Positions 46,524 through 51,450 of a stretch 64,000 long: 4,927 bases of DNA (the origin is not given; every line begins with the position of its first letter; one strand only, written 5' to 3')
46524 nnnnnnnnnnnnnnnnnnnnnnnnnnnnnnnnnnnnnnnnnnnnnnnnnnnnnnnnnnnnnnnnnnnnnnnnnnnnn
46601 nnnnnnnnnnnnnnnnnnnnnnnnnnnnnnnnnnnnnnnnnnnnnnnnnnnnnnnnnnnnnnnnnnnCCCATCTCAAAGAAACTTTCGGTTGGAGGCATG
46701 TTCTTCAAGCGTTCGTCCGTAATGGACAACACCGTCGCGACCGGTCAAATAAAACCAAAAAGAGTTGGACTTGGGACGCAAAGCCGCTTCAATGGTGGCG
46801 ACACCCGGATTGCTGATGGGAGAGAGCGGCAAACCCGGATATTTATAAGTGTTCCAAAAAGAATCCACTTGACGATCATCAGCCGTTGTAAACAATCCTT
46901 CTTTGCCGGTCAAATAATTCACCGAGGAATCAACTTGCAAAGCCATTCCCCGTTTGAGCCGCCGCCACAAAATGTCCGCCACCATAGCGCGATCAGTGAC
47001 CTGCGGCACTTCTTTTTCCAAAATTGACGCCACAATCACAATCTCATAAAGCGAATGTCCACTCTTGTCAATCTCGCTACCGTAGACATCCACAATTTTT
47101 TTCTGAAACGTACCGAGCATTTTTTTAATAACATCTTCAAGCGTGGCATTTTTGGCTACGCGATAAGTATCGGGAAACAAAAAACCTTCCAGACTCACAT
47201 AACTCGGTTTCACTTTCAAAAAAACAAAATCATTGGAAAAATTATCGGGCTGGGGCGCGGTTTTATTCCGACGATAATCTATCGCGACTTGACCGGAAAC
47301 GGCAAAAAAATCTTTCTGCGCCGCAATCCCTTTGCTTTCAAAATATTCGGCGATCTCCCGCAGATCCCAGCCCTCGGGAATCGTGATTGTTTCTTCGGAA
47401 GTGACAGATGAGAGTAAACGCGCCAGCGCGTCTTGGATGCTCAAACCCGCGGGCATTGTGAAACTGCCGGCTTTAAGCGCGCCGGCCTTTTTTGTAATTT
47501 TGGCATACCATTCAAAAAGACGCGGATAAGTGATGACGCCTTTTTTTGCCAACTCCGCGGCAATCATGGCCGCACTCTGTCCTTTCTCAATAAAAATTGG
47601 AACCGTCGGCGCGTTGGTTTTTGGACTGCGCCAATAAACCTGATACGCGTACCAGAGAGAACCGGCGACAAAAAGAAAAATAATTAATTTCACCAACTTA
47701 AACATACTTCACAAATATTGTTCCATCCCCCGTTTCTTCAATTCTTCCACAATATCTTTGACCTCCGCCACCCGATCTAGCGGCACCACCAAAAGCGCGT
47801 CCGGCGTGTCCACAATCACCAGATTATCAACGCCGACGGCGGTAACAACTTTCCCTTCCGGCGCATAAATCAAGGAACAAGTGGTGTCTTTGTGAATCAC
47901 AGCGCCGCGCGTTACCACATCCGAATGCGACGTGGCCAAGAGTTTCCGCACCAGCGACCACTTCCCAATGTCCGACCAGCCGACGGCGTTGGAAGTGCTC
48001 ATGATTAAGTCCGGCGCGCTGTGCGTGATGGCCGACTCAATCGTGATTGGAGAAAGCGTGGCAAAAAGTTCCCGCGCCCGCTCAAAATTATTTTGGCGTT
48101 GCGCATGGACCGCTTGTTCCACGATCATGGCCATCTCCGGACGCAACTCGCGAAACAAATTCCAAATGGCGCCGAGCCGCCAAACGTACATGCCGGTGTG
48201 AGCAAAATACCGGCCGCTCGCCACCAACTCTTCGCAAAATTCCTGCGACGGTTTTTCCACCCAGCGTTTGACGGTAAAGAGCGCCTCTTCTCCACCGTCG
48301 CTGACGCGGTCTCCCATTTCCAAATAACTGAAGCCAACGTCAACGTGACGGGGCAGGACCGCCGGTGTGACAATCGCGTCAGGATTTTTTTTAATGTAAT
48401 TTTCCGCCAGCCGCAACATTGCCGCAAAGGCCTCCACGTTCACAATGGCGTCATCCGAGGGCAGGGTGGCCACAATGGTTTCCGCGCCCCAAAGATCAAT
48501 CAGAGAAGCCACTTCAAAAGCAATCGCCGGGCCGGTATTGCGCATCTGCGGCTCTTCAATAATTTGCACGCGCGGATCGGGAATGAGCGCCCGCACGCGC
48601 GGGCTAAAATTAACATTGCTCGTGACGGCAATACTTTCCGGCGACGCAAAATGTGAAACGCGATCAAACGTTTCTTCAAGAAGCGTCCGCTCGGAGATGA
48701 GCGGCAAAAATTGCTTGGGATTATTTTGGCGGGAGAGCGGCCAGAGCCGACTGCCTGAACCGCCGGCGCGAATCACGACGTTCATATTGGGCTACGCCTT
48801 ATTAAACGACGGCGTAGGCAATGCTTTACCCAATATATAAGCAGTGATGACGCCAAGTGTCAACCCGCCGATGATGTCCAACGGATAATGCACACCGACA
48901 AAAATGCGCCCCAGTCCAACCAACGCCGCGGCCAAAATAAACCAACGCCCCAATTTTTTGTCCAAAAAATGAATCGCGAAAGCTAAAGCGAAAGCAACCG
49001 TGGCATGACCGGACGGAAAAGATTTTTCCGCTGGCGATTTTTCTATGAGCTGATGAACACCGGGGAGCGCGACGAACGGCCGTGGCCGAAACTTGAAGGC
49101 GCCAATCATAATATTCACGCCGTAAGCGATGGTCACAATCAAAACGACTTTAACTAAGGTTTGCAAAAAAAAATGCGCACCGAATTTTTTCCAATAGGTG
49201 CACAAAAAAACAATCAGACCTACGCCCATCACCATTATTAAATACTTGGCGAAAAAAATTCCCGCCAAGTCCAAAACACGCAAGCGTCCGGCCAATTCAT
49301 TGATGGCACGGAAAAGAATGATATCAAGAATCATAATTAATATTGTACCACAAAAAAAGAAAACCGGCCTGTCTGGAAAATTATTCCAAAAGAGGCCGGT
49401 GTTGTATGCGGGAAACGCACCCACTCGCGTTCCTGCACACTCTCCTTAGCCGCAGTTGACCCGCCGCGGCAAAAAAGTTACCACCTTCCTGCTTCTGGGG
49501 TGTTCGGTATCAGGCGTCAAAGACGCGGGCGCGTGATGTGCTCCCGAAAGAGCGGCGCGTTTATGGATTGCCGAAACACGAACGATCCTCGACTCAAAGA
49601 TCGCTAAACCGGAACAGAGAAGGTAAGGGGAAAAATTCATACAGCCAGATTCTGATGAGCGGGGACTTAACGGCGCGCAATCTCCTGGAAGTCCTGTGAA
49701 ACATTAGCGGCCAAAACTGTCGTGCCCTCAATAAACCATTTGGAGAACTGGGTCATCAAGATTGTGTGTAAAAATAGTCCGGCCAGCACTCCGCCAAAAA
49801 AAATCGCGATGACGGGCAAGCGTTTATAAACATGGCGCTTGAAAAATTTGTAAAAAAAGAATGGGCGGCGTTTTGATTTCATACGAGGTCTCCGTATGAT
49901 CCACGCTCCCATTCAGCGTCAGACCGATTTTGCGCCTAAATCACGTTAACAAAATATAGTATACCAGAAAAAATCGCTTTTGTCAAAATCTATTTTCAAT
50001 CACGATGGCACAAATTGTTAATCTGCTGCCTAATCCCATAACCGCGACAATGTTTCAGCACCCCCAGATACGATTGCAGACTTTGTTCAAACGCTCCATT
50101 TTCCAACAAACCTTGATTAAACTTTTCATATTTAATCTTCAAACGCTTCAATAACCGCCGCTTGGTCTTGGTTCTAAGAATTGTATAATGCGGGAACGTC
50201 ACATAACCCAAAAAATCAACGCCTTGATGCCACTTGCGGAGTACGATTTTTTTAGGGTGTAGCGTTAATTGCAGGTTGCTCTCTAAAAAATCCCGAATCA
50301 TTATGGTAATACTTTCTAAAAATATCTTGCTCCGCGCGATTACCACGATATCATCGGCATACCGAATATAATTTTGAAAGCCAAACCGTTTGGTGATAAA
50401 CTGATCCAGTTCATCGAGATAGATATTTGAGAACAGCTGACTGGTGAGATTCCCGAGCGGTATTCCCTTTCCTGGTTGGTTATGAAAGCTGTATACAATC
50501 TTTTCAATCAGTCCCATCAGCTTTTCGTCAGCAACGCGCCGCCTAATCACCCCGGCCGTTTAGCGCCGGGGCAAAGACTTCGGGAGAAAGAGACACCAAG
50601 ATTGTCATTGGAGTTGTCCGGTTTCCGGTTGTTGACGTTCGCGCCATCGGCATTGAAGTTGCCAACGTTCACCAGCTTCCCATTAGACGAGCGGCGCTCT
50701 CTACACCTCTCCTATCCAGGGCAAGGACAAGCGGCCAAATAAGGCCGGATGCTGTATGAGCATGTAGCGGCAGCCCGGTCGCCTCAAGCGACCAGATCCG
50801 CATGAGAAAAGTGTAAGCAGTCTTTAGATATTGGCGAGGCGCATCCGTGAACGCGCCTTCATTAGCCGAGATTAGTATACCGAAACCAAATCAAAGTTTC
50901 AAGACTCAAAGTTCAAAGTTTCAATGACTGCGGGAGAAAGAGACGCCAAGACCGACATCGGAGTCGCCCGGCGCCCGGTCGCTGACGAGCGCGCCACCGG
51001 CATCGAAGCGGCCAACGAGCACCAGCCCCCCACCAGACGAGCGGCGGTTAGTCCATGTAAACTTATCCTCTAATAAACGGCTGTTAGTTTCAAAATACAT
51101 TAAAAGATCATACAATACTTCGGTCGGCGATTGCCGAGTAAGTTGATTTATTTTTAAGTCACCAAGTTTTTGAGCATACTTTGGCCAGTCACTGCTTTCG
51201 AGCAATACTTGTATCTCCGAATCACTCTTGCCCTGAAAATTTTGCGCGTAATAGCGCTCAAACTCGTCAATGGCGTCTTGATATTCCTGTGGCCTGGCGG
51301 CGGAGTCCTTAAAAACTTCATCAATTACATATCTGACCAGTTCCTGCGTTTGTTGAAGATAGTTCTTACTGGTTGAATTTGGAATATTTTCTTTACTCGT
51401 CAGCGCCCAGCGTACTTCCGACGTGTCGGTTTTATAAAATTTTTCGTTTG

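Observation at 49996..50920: The DGR reverse transcriptase appears to lack its N-terminal fingers and motif A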

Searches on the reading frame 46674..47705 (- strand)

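Call 8: search_protein_families(library=pfam, proteins=[window:46674-47705:-], max_evalue=0.01)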
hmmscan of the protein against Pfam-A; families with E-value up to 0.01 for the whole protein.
window:46674-47705:- (343 aa): 1 family
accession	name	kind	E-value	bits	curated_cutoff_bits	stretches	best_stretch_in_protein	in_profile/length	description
PF02618.21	YceG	-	1.6e-73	248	32.4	1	38-340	2-273/275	YceG-like family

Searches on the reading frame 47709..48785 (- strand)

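Call 8: search_protein_families(library=pfam, proteins=[window:47709-48785:-], max_evalue=0.01)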
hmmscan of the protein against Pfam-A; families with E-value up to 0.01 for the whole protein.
window:47709-48785:- (358 aa): 4 families
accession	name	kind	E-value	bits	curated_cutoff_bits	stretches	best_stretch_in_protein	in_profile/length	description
PF00483.29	NTP_transferase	-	2.5e-24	86.6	21.2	1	4-277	3-233/245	Nucleotidyl transferase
PF22640.1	ManC_GMP_beta-helix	-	1.7e-12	47.5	27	1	295-349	2-55/55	MannoseP isomerase/GMP-like beta-helix domain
PF12804.13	NTP_transf_3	-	3.1e-07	31.2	27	1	4-141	2-121/160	MobA-like NTP transferase domain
PF01128.25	IspD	-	0.00026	21.2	27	1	1-83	1-78/221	2-C-methyl-D-erythritol 4-phosphate cytidylyltransferase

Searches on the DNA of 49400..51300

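Call 27: search_rna_families(source=window, start=49400, end=51300, threshold=evalue, max_evalue=1)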
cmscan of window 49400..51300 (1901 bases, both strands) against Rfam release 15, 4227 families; matches with E-value up to 1: 0.
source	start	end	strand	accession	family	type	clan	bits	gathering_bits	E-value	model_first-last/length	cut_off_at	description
